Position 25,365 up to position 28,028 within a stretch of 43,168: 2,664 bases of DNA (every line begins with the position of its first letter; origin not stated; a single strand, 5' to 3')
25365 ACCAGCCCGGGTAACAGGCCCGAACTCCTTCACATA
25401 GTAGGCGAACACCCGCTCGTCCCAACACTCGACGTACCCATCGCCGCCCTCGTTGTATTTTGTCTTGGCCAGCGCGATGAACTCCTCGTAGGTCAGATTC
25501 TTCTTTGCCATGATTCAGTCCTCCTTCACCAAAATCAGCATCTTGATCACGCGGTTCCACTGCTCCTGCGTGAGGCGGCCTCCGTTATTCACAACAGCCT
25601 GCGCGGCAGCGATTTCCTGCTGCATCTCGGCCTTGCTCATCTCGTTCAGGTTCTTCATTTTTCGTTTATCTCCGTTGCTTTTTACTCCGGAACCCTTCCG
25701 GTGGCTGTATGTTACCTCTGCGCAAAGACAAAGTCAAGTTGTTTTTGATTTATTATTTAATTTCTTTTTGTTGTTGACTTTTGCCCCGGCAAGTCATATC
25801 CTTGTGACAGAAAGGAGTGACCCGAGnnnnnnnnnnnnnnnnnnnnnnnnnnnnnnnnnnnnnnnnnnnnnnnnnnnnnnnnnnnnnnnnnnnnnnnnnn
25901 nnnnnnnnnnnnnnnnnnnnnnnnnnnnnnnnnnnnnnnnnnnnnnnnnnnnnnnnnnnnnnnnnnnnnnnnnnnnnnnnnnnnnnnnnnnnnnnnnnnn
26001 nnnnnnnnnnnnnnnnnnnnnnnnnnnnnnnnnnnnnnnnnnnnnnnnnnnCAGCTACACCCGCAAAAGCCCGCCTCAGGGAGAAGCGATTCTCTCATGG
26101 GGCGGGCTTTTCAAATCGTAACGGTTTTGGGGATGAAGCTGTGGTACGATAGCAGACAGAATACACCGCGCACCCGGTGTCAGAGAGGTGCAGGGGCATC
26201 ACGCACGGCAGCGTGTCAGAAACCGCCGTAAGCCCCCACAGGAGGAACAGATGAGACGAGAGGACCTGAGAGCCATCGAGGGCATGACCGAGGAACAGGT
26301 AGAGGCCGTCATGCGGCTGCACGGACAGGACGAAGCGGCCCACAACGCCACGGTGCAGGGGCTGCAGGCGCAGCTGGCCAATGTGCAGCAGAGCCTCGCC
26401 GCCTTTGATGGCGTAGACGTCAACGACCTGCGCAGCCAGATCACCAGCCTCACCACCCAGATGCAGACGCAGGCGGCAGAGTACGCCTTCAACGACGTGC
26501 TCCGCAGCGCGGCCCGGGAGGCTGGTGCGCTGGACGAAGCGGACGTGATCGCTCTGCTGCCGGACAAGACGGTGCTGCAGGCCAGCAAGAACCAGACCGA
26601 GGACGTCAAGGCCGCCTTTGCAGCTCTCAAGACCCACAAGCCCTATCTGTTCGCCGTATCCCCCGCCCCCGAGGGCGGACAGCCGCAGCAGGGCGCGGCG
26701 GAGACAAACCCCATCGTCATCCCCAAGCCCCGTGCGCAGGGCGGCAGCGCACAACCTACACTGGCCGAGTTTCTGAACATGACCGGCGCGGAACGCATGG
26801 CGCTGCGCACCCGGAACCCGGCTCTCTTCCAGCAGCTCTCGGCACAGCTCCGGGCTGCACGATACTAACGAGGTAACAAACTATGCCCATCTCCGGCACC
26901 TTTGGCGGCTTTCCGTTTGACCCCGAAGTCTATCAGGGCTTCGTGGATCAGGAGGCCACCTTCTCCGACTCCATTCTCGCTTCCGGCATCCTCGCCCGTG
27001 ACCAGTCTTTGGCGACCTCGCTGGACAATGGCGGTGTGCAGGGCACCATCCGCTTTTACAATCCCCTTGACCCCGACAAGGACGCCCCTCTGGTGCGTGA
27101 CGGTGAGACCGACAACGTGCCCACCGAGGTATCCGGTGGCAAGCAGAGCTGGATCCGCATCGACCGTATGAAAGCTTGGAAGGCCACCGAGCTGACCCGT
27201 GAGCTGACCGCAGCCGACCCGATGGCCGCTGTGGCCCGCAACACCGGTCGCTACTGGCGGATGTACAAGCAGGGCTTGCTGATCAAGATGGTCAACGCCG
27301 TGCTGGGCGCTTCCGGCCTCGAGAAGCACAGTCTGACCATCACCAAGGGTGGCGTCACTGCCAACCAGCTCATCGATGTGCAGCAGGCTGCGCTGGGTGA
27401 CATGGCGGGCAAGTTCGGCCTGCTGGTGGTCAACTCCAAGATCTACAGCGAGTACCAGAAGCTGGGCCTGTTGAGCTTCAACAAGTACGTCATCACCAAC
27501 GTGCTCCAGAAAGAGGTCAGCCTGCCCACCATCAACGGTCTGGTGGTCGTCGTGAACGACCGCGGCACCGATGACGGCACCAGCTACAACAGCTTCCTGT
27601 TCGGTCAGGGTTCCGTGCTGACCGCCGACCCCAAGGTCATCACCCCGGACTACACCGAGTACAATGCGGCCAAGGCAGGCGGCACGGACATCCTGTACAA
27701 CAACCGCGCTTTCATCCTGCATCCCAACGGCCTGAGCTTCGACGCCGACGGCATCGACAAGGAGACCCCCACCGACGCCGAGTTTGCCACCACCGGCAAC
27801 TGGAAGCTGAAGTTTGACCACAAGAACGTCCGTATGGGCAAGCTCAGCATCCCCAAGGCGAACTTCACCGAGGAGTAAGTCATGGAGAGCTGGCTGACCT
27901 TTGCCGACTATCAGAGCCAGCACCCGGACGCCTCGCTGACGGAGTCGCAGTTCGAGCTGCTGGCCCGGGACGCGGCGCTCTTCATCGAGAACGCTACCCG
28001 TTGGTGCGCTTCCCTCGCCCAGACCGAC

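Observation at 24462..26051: Autonomous counter-oriented operon of five small proteins with a divergent HTH regulator, inserted between the head-morphogenesis and scaffold genes (candidate anti-defence or lysogeny-expressed system)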

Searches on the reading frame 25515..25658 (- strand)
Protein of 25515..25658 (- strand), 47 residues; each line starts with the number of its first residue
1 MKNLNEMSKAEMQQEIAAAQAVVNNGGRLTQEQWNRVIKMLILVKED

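Call 3: search_protein_families(library=pfam, proteins=[window:25515-25658:-], max_evalue=1)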
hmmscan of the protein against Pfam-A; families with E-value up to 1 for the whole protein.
window:25515-25658:- (47 aa): 2 families
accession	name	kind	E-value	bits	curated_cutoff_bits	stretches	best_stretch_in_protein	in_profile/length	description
PF08232.17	Striatin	-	0.011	16.6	29.4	1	2-41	20-58/151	Striatin family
PF05179.20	CDC73_C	-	0.05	13.7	32.8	1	10-42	56-88/158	RNA pol II accessory factor, Cdc73 family, C-terminal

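Call 4: search_protein_families(library=phrogs, proteins=[window:25515-25658:-], max_evalue=1)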
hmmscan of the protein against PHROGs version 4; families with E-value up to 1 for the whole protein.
window:25515-25658:- (47 aa): 1 family
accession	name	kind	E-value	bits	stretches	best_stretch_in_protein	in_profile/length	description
phrog_1623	-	head and packaging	0.1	12.9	1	1-42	3-38/305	virion structural protein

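Call 6: search_protein_families(library=padloc, proteins=[window:25515-25658:-], max_evalue=1)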
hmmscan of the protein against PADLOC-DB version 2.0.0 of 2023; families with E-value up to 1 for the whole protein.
window:25515-25658:- (47 aa): 0 families

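Call 7: search_protein_families(library=ncbifam, proteins=[window:25515-25658:-], max_evalue=1)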
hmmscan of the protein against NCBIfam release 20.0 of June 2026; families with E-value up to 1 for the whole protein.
window:25515-25658:- (47 aa): 0 families

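Call 12: list_cluster_members(proteins=[window:25515-25658:-, window:25281-25511:-, window:25006-25287:-, window:25006-25278:-, window:24740-25009:-, window:24740-25006:-, window:24462-24743:-, window:24462-24740:-, window:25827-26051:+, window:23860-24399:+])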
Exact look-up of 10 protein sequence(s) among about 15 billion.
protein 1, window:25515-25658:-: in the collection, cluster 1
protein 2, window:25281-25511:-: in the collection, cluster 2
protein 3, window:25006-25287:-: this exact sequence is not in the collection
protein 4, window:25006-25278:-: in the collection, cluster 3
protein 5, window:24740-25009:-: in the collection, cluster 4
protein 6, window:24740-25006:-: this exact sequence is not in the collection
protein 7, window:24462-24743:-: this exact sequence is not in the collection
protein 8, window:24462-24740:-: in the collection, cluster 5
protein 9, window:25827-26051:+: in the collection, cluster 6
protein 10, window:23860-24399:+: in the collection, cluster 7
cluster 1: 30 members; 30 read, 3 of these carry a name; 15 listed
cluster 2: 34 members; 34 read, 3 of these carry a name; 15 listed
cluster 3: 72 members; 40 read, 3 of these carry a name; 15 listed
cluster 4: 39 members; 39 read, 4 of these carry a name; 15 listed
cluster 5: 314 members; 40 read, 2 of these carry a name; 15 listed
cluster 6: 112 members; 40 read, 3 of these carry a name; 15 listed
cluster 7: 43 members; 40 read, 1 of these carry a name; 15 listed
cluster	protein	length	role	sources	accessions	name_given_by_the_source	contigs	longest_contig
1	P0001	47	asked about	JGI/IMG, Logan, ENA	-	hypothetical protein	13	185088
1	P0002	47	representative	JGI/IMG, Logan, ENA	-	hypothetical protein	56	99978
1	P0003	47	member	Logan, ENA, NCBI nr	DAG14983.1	MAG TPA: hypothetical protein [Caudoviricetes sp.]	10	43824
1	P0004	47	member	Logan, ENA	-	-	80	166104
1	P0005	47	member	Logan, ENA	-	-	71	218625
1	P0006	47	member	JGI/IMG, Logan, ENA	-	-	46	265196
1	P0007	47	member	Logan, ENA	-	-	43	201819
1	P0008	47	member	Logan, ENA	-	-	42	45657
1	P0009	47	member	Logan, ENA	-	-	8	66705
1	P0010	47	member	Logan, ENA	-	-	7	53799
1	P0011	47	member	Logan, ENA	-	-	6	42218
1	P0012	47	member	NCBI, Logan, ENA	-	-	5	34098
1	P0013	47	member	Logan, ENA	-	-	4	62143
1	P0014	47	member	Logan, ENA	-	-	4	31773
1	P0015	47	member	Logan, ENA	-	-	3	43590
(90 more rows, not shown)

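Call 70: search_solved_structures(query=window:25515-25658:-, max_evalue=10)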
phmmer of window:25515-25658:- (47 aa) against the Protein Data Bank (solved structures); distinct sequences matched with E-value up to 10: 1.
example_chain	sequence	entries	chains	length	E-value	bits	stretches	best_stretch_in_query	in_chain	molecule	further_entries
5mj3_C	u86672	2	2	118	5.7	10.8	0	7-24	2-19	ALPHABODY MA12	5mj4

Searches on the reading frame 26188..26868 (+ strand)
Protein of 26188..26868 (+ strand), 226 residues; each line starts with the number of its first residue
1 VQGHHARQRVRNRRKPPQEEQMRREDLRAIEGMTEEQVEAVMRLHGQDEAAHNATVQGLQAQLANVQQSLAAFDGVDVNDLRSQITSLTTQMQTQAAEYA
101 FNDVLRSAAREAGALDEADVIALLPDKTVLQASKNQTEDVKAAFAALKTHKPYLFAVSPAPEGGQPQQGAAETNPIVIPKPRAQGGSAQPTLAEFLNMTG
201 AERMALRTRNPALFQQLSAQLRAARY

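Call 3: search_protein_families(library=pfam, proteins=[window:26188-26868:+], max_evalue=1)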
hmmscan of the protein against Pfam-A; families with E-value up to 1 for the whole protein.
window:26188-26868:+ (226 aa): 6 families
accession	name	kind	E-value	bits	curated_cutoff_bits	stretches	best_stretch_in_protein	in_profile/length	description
PF06810.17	Phage_scaffold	-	5.1e-23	82.3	35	1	22-169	1-160/170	Phage capsid assembly scaffolding protein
PF09475.16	Dot_icm_IcmQ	-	0.049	13.6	25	1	47-139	47-139/179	Dot/Icm secretion system protein (dot_icm_IcmQ)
PF08858.15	IDEAL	-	0.16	12.1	22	1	205-221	21-37/37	IDEAL domain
PF06021.17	Gly_acyl_tr_N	-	0.18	12.3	31.2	1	53-98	100-145/201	Aralkyl acyl-CoA:amino acid N-acyltransferase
PF11095.14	Gemin7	-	0.23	11.8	25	0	69-95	35-61/76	Gem-associated protein 7 (Gemin7)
PF03719.21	Ribosomal_S5_C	-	0.64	10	21.5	0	131-151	43-62/71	Ribosomal protein S5, C-terminal domain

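Call 4: search_protein_families(library=phrogs, proteins=[window:26188-26868:+], max_evalue=1)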
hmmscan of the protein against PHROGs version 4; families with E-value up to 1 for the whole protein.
window:26188-26868:+ (226 aa): 6 families
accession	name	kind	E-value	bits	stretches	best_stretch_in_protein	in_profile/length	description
phrog_194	-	head and packaging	7.7e-23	82.8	1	21-217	20-219/335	head scaffolding protein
phrog_2303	-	head and packaging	0.00065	20.6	1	32-170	62-198/219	head scaffolding protein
phrog_206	-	head and packaging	0.0019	19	1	34-219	96-261/263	head scaffolding protein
phrog_7599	-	unknown function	0.15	13.5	0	49-98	37-83/95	-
phrog_77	-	DNA, RNA and nucleotide metabolism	0.18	11.2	1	26-99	723-779/967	SbcC-like subunit of palindrome specific endonuclease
phrog_22044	-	unknown function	0.36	12.3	0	19-72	21-70/84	-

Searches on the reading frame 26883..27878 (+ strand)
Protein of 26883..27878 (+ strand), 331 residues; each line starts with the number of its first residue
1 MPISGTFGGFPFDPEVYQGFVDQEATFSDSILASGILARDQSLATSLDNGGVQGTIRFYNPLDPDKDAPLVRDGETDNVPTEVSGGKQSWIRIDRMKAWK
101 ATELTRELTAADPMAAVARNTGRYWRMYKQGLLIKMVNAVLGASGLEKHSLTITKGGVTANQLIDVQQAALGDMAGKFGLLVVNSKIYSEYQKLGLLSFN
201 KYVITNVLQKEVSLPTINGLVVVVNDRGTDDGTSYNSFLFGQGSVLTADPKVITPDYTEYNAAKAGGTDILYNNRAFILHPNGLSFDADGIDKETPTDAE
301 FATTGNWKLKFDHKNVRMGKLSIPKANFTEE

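Call 3: search_protein_families(library=pfam, proteins=[window:26883-27878:+], max_evalue=1)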
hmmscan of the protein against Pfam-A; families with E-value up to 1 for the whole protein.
window:26883-27878:+ (331 aa): 1 family
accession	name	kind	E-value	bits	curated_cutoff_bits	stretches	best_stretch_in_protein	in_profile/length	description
PF20036.5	Gp13-like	-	0.011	15.5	26.4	1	157-311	152-303/313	Major capsid protein 13-like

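Call 4: search_protein_families(library=phrogs, proteins=[window:26883-27878:+], max_evalue=1)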
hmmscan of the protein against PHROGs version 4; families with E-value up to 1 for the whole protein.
window:26883-27878:+ (331 aa): 5 families
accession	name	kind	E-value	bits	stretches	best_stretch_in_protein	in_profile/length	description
phrog_247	-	head and packaging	1.3e-61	209.8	1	12-321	12-335/351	major head protein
phrog_15288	-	head and packaging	1.4e-24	87.7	1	163-322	12-168/172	major head protein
phrog_19632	-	unknown function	9.1e-14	52.6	1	14-146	12-141/149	-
phrog_11955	-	unknown function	0.089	13.4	1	94-157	120-174/201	-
phrog_28405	-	unknown function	0.25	12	0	80-129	104-153/168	-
